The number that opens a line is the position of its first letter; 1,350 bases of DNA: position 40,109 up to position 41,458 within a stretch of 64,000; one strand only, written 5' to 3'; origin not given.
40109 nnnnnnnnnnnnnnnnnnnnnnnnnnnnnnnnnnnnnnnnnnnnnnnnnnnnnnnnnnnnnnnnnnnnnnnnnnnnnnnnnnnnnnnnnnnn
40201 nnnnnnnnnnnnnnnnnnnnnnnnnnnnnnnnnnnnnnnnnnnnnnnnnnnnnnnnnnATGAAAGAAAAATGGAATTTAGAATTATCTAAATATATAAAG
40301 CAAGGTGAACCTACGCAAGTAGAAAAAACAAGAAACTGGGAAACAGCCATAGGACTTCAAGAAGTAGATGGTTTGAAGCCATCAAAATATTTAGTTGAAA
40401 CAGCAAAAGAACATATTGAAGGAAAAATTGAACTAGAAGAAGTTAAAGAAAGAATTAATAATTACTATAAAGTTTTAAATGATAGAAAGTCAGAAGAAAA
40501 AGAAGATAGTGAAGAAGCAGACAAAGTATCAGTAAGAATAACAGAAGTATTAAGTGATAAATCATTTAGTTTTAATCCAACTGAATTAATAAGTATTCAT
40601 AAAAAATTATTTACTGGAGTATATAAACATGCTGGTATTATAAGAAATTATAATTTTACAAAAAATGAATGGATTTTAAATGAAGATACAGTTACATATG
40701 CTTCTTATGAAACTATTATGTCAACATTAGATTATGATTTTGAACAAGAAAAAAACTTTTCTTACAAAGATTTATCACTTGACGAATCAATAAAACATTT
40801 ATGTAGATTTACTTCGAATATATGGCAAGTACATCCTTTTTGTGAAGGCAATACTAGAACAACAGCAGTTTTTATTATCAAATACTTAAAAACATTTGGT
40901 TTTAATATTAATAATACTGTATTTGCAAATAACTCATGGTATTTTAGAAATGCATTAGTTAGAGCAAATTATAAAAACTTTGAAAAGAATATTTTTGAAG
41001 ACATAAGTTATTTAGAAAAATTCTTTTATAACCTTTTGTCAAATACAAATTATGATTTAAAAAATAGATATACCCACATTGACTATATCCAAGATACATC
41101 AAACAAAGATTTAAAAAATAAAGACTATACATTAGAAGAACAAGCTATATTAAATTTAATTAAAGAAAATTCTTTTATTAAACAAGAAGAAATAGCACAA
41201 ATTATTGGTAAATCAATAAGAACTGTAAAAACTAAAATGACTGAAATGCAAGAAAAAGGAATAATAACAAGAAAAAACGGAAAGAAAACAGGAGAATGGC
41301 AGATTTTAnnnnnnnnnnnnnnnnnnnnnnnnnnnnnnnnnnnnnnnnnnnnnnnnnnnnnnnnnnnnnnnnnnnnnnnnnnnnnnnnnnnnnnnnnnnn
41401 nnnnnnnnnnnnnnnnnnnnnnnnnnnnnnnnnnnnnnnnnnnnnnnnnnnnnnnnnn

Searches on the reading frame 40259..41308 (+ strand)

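Call 104: search_protein_families(library=pfam, proteins=[window:40259-41308:+], max_evalue=0.001)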
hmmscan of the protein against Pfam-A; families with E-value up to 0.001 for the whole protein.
window:40259-41308:+ (350 aa): 5 families
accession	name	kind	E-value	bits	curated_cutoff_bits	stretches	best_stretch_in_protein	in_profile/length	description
PF02661.23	Fic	-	4.7e-10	40.6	24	1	105-210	2-93/93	Fic/DOC family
PF13412.12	HTH_24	-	2.9e-08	33.6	21.9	1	295-337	6-48/48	Winged helix-turn-helix DNA-binding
PF18495.6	VbhA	-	3.5e-05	24.1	25.9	1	25-66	3-44/47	Antitoxin VbhA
PF13545.12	HTH_Crp_2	-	7.1e-05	23.1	27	1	307-340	23-56/70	Crp-like helix-turn-helix domain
PF07900.17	DUF1670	-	0.00042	20.2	25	0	286-342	81-142/220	Protein of unknown function (DUF1670)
